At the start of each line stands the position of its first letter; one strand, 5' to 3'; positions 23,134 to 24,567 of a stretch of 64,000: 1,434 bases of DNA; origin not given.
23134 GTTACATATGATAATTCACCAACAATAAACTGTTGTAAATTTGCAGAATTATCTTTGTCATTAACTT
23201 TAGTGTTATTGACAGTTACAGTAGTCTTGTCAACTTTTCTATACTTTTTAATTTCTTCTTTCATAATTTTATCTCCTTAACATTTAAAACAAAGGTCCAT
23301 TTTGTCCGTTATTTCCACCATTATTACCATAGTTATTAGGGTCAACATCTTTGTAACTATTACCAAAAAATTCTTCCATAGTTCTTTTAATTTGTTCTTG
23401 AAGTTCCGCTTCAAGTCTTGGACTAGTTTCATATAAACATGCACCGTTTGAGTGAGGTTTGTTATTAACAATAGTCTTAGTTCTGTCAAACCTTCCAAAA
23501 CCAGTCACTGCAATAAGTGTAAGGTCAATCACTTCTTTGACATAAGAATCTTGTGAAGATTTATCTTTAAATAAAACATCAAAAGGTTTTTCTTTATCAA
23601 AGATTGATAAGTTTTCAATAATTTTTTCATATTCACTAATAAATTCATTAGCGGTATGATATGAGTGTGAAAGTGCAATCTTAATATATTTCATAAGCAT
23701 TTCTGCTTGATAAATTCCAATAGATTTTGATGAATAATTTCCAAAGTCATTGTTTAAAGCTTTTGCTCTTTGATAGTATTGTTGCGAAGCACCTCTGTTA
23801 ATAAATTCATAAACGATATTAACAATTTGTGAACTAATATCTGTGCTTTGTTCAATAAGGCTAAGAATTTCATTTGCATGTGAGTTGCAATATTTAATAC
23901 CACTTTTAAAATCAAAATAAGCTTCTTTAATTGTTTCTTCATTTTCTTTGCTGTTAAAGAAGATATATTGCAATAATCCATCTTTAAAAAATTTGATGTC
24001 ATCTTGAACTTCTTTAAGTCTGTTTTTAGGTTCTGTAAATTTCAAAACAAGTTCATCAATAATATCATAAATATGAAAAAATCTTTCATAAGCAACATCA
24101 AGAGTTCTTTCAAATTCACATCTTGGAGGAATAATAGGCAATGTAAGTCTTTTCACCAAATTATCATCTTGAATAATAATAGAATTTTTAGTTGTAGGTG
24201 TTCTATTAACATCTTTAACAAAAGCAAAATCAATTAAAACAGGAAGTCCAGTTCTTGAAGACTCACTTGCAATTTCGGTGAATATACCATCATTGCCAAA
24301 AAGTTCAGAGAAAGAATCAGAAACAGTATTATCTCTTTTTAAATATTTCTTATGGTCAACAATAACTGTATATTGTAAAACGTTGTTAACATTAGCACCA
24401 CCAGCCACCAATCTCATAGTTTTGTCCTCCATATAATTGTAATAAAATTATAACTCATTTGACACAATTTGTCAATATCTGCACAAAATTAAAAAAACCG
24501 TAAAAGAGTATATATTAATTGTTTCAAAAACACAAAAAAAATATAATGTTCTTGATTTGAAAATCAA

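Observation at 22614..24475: Two unknown paralogous proteins with a consensus promoter, inserted antisense into the rnr-smpB-ssrA cluster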

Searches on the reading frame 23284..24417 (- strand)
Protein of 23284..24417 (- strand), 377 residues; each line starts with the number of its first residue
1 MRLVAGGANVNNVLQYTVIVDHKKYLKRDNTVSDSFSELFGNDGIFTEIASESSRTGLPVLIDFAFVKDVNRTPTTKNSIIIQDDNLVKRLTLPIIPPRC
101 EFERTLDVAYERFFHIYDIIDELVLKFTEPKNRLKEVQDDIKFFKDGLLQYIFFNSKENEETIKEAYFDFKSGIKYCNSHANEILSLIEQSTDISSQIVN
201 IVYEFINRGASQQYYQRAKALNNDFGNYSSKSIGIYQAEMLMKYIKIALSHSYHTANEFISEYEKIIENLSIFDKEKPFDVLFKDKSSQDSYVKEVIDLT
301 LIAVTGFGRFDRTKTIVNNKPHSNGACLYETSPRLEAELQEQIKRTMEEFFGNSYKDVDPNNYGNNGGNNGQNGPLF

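Call 3: search_protein_families(library=pfam, proteins=[window:23284-24417:-], max_evalue=10)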
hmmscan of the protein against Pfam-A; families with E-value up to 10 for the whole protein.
window:23284-24417:- (377 aa): 1 family
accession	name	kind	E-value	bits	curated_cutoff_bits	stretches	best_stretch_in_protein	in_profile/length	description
PF06967.16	Mo-nitro_C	-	0.13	12.7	27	1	78-116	10-47/83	Mo-dependent nitrogenase C-terminus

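Call 4: search_protein_families(library=ncbifam, proteins=[window:23284-24417:-], max_evalue=10)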
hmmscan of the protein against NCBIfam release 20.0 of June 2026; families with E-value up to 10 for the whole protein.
window:23284-24417:- (377 aa): 0 families

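Call 9: find_homologous_proteins(query=window:23284-24417:-, max_evalue=0.001)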
Query window:23284-24417:- (377 aa): 2 proteins with E <= 0.001 among 2361 candidates.
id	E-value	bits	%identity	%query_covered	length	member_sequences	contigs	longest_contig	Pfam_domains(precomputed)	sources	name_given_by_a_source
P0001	2.2e-247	838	100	100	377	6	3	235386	-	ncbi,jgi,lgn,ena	-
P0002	8.9e-170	583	69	100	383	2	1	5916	-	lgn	-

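Call 11: find_encoding_contigs(protein=P0002, flank=10000)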
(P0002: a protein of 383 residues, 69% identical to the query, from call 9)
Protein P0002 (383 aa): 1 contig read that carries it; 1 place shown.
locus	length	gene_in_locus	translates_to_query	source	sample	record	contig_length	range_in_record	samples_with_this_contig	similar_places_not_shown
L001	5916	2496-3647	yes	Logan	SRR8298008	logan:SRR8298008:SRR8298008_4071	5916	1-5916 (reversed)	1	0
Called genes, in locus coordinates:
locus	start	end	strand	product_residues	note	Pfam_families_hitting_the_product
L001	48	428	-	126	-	-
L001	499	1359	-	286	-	PF00753:Lactamase_B, PF23023:Anti-Pycsar_Apyc1 (faint), PF12706:Lactamase_B_2 (weak)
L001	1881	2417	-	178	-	PF01668:SmpB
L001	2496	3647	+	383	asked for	-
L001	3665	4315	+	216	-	-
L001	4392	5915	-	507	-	?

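Call 13: find_encoding_contigs(protein=P0001, flank=10000)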
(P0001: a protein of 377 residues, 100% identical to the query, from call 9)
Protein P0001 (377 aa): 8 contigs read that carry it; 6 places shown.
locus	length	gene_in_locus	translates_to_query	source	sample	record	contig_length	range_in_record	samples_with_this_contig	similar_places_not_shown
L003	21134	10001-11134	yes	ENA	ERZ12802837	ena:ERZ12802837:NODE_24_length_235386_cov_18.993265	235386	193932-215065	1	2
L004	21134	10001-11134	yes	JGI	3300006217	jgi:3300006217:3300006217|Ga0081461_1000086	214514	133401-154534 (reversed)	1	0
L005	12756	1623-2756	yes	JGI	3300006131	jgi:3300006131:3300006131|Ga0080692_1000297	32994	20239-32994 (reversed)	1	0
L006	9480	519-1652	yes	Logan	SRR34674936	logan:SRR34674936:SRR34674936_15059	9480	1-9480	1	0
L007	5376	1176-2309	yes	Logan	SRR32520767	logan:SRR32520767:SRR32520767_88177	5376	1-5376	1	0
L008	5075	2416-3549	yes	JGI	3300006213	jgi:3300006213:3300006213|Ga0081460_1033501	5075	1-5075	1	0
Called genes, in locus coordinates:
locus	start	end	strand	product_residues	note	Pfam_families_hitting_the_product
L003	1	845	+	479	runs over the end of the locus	PF08323:Glyco_transf_5, PF00534:Glycos_transf_1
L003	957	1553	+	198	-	PF00210:Ferritin (faint), PF02915:Rubrerythrin, PF21349:RUBY_RBDX (weak)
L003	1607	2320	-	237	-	PF03575:Peptidase_S51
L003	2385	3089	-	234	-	PF13353:Fer4_12, PF04055:Radical_SAM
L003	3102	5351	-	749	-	PF02901:PFL-like, PF01228:Gly_radical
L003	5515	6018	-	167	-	PF03449:GreA_GreB_N, PF01272:GreA_GreB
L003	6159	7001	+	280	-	-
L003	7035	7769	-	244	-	PF04973:NMN_transporter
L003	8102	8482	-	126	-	-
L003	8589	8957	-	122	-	PF03819:MazG (weak), PF12643:MazG-like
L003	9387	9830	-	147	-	PF01668:SmpB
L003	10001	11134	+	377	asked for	-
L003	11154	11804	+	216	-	-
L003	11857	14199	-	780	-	PF08206:OB_RNB, PF17876:CSD2, PF00773:RNB, PF00575:S1 (weak)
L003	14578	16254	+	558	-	PF03448:MgtE_N, PF00571:CBS, PF01769:MgtE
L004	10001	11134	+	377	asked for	-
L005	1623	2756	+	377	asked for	-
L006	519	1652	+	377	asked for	-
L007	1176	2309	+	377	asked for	-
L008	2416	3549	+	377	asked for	-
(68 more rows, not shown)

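Call 26: search_protein_representatives(alignment_id=A1)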
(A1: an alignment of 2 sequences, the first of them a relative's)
Query: 2 sequences, 383 profile positions. Proteins with E-value up to 0.001 (for the whole library): 4; up to 1e-10: 4; up to 1e-30: 4. The best 4 are listed.
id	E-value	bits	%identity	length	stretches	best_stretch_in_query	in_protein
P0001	1.6e-238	807.5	-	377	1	1-383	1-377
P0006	9.0e-65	235.6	-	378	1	1-359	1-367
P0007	2.0e-54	201.5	-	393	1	8-353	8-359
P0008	5.4e-51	190.2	-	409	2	12-286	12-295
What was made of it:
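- Only 4 clusters at 50% identity among 1.84e9 representatives (call 26).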

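Call 28: predict_structure(alignment_id=A1)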
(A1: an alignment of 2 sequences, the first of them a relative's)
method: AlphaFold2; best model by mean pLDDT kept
length: 377 residues; sequences in the alignment: 2
mean_pLDDT: 40.3   pTM: 0.27
mean pLDDT of the five models: 40.3, 36.6, 35.0, 32.5, 30.3
residues with pLDDT >= 90: 0; 70-90: 0; 50-70: 96; < 50: 281
segments of 3 or more residues with pLDDT < 50: 6-8, 25-27, 29-39, 72-107, 129-133, 147-160, 169-178, 193-377
pLDDT, mean of each block of 10 residues (from residue 1): 51 58 50 44 54 57 53 40 34 27 42 53 55 51 50 41 50 47 56 47 37 31 28 30 29 29 34 26 29 33 28 27 29 40 41 38 29 26
secondary structure, 60 per line:
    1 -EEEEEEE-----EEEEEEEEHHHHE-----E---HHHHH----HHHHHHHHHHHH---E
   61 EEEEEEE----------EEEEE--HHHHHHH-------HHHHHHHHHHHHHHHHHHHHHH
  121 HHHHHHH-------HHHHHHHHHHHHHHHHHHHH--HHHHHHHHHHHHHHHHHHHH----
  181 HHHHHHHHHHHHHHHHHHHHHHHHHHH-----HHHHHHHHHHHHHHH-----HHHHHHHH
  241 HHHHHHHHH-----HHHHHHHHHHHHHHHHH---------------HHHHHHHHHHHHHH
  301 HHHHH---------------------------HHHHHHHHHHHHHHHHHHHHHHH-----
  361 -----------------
elements in order: E2-8 E14-21 H22-25 H36-40 H45-56 E60-67 E78-82 H85-91 H99-127 H135-154 H157-176 H181-207 H213-227 H233-249 H255-271 H287-305 H333-355
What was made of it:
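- Tried and rejected: The A model (pLDDT 40) is unusable (call 28).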

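Call 30: find_homologous_proteins(query=A3, max_evalue=0.01)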
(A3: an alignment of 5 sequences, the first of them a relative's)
Query A3 (5 sequences) (377 aa, profile of the alignment): 3 proteins with E <= 0.01 among 6048 candidates.
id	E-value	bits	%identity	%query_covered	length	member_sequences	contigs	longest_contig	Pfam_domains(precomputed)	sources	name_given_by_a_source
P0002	3.5e-177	607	69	100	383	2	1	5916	-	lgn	-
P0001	5.4e-174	597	100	100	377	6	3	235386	-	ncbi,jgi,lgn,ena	-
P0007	3.6e-161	555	33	95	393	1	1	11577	-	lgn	-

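Call 31: find_encoding_contigs(protein=P0007, flank=10000)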
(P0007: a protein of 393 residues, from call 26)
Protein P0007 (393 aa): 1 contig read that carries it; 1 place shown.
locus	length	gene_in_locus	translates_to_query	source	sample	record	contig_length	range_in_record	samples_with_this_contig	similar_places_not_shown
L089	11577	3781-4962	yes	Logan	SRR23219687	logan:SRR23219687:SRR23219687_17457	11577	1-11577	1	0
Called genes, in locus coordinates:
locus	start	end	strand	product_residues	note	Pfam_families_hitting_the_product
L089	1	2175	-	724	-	?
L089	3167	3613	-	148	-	PF01668:SmpB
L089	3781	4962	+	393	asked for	-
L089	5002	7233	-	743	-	PF08206:OB_RNB, PF17876:CSD2, PF00773:RNB, PF00575:S1 (weak)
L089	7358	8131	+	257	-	-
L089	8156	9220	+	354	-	-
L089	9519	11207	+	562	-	PF03448:MgtE_N, PF00571:CBS, PF01769:MgtE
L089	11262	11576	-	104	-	?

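Call 32: find_encoding_contigs(protein=P0006, flank=10000)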
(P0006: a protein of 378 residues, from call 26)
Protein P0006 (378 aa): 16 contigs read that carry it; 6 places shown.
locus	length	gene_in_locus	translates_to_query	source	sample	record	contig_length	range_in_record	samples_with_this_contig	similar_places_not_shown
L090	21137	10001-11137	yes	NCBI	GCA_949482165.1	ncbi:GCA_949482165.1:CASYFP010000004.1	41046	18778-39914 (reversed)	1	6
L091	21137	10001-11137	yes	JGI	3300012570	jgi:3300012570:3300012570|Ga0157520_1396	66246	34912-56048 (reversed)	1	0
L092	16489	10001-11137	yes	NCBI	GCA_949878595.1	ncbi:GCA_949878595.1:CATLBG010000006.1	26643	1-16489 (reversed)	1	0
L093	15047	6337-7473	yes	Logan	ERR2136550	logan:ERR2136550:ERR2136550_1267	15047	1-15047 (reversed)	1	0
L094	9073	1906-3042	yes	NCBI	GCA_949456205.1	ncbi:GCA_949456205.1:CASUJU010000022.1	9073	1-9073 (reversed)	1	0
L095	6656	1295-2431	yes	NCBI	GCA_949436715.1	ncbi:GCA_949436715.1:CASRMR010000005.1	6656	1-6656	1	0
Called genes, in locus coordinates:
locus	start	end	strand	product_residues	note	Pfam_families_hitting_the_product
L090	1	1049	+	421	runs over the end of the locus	PF00709:Adenylsucc_synt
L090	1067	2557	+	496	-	-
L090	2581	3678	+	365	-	PF12158:DUF3592 (weak)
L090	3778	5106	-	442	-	PF01554:MatE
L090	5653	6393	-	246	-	PF01381:HTH_3, PF12844:HTH_19, PF13443:HTH_26 (faint), PF13560:HTH_31 (weak)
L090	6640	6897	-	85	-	-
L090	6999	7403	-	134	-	-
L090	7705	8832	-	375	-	PF13306:LRR_5, PF13855:LRR_8 (faint), PF13306:LRR_5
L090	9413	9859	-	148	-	PF01668:SmpB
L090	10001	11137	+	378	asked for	-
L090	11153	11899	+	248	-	-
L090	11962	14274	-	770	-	PF08206:OB_RNB, PF17876:CSD2, PF00773:RNB, PF00575:S1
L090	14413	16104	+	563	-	PF03448:MgtE_N, PF00571:CBS, PF01769:MgtE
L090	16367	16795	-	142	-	-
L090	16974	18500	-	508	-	PF04471:Mrr_cat, PF22722:NA-iREase1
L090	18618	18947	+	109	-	PF01381:HTH_3, PF12844:HTH_19 (faint)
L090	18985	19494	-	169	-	PF01196:Ribosomal_L17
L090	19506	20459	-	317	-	PF01193:RNA_pol_L, PF01000:RNA_pol_A_bac, PF26169:HHH_XRCC3_RpoA (faint), PF03118:RNA_pol_A_CTD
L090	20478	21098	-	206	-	PF00163:Ribosomal_S4, PF01479:S4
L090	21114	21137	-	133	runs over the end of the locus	PF00411:Ribosomal_S11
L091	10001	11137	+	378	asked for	-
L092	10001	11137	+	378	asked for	-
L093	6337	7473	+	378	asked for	-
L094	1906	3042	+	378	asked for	-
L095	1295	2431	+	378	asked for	-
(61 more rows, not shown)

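Call 33: find_encoding_contigs(protein=P0008, flank=10000)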
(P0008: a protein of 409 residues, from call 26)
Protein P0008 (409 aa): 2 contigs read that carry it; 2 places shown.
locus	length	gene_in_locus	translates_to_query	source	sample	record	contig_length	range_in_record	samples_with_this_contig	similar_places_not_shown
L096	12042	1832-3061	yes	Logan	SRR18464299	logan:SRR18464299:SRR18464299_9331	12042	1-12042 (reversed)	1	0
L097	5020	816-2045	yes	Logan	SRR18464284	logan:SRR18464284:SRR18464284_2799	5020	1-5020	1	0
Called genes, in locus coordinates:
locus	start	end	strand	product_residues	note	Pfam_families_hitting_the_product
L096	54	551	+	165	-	-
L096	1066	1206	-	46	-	-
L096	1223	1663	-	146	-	PF01668:SmpB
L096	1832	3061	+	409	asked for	-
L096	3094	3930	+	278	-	-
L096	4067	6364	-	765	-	PF08206:OB_RNB, PF17876:CSD2, PF00773:RNB, PF00575:S1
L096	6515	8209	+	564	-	PF03448:MgtE_N, PF00571:CBS, PF01769:MgtE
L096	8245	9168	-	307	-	-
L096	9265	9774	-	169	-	PF01196:Ribosomal_L17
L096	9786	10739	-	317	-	PF01193:RNA_pol_L, PF01000:RNA_pol_A_bac, PF26169:HHH_XRCC3_RpoA (faint), PF03118:RNA_pol_A_CTD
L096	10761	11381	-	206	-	PF00163:Ribosomal_S4, PF01479:S4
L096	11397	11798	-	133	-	PF00411:Ribosomal_S11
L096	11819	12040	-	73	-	?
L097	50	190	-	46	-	-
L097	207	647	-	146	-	PF01668:SmpB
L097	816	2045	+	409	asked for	-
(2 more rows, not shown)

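Call 39: search_protein_families(library=phrogs, proteins=[P0001, P0006, P0007, P0008, L090:11153-11896:+, L096:3094-3927:+], max_evalue=1)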
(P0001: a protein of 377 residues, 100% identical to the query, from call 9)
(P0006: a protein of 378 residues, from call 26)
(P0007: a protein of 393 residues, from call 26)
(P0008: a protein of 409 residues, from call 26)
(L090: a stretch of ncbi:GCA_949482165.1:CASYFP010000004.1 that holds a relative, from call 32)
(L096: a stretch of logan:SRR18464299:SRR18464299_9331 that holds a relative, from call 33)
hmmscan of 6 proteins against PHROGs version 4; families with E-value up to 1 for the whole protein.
P0001 (377 aa): 2 families
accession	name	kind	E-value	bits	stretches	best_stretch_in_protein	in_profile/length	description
phrog_23869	-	unknown function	0.037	15.3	1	244-277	26-59/82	-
phrog_14905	-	unknown function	0.14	13.7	1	161-229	24-89/92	-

P0006 (378 aa): 3 families
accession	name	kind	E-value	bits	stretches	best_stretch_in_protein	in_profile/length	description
phrog_6261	-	unknown function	0.25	12.4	0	192-223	25-55/73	-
phrog_35009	-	lysis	0.38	12.1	0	106-153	70-116/125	holin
phrog_26231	-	unknown function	0.95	10.5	0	163-229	25-88/106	-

P0007 (393 aa): 2 families
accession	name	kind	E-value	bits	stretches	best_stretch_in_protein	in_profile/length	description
phrog_34653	-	unknown function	0.17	12.4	1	103-238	12-146/291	-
phrog_34676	-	unknown function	0.3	12.1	1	263-328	3-61/80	-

P0008 (409 aa): 0 families

L090:11153-11896:+ (248 aa): 1 family
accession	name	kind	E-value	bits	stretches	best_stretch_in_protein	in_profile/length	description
phrog_35929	-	unknown function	0.22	12.6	1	62-101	93-132/135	-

L096:3094-3927:+ (278 aa): 0 families

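Call 40: search_protein_families(library=padloc, proteins=[P0001, P0006, P0007, P0008, L090:11153-11896:+, L096:3094-3927:+], max_evalue=1)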
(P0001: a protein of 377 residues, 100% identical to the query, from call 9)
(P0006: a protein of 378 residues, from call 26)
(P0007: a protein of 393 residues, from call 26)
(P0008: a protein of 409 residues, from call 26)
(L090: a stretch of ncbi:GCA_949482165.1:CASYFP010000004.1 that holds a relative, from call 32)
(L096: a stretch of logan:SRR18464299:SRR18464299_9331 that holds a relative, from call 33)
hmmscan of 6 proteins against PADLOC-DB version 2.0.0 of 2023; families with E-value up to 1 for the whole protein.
P0001 (377 aa): 0 families

P0006 (378 aa): 0 families

P0007 (393 aa): 0 families

P0008 (409 aa): 1 family
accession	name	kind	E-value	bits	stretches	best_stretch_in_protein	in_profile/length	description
PDLC02292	AbiEii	-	0.0027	15.6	1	119-228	84-182/283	AbiEii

L090:11153-11896:+ (248 aa): 0 families

L096:3094-3927:+ (278 aa): 0 families
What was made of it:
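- On Toxin-antitoxin / Abi two-gene modules: Only a 15.6-bit AbiEii hit in one ortholog (call 40).
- One A ortholog hit the PADLOC AbiEii model at E = 0.0027 (call 40). There are no PADLOC or PHROG family matches beyond one 15.6-bit hit among 7 proteins (calls 39, 40).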

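Call 41: search_solved_structures(query=A3, max_evalue=10)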
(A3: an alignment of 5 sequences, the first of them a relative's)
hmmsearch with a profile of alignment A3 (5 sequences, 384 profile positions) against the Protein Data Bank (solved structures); distinct sequences matched with E-value up to 10: 4.
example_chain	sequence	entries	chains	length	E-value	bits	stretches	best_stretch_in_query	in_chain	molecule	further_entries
8ppr_G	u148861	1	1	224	0.0037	19.6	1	104-222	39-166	Kinetochore protein Spc25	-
1yd8_G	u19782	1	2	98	0.3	13.3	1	123-171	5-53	ADP-RIBOSYLATION FACTOR BINDING PROTEIN GGA3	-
1i6z_A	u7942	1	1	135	0.47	12.7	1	97-158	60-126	BAG-FAMILY MOLECULAR CHAPERONE REGULATOR-1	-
4uos_A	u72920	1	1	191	5.2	9.3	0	115-208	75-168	DESIGNED HELICAL BUNDLE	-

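Call 45: find_related_loci(query=A3, collection=metagenome_contigs, flank=6000)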
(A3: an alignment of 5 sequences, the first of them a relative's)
Query A3 (377 aa) in metagenome_contigs; peptide patterns used: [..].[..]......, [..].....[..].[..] (x = any residue, [..] = any of these).
198 stretches matched a pattern, but none encodes a relative of the query by tblastn (E <= 1e-3).

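Call 46: find_related_loci(query=A3, collection=viral_contigs, flank=6000)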
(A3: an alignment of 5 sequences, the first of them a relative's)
Query A3 (377 aa) in viral_contigs; peptide patterns used: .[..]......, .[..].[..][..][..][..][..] (x = any residue, [..] = any of these).
301 stretches matched a pattern, but none encodes a relative of the query by tblastn (E <= 1e-3).
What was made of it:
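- On Mobile-element or prophage cargo: None in IMG/VR (call 46).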

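Call 50: list_cluster_members(proteins=[P0001, P0003, P0006, L090:11153-11896:+])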
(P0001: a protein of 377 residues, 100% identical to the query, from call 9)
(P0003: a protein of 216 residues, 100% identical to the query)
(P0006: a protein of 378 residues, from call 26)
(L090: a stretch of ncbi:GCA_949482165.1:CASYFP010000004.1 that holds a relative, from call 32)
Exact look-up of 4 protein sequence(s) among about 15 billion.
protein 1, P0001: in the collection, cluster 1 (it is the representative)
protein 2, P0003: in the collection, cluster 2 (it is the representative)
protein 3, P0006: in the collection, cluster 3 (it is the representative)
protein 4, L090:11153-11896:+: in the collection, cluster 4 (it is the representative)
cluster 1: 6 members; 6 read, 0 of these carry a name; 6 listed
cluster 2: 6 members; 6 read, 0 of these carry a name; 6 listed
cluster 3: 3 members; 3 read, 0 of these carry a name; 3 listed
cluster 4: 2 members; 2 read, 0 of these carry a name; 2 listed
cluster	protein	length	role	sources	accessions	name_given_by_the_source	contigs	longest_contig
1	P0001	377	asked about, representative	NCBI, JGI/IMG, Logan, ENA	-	-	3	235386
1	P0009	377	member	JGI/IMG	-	-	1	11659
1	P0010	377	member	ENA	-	-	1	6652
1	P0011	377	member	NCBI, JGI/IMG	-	-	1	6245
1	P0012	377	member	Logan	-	-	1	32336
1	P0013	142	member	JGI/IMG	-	-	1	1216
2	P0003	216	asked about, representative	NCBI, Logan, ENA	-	-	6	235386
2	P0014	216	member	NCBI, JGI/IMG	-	-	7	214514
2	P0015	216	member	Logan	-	-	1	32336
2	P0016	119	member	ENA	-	-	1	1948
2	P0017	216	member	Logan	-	-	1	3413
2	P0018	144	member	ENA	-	-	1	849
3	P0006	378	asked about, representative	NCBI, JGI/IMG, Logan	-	-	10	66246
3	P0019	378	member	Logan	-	-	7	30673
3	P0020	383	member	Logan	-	-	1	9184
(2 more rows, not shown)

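Call 55: search_protein_families(library=pfam, alignment_id=A3, max_evalue=5)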
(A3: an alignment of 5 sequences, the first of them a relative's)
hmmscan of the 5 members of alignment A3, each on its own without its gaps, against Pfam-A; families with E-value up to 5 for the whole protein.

A. member 1, P0001 (377 aa): 1 family
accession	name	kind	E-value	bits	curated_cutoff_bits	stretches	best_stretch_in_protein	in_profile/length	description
PF06967.16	Mo-nitro_C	-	0.13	12.7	27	1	78-116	10-47/83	Mo-dependent nitrogenase C-terminus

B. families by the number of members that match (of 5 scanned): 4 families
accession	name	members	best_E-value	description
PF25220.1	Sororin_C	1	0.015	Sororin C-terminal region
PF16888.10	YwqH-like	1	0.068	YwqH-like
PF01025.24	GrpE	1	0.078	GrpE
PF06967.16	Mo-nitro_C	1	0.13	Mo-dependent nitrogenase C-terminus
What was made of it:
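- On SSB-like tail-tip proteins: No OB or SSB Pfam hit (calls 3, 55).
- No Pfam match to WXG/LXG or coat families, except one YwqH-like hit at E = 0.068 (call 55).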

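Call 63: search_dna_similar(query=P0001, collection=phages, mode=protein, max_evalue=0.01)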
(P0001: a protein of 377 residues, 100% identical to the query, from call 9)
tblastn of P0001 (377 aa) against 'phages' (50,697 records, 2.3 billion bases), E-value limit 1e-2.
No match.

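Call 64: search_dna_similar(query=P0001, collection=plasmids, mode=protein, max_evalue=0.01)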
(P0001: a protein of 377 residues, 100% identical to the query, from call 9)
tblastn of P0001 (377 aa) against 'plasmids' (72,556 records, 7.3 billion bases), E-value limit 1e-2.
No match.
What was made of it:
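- On Mobile-element or prophage cargo: No tblastn hit in phage or plasmid collections (calls 63, 64).
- None found in phage, plasmid or IMG/VR data (calls 46, 63, 64).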
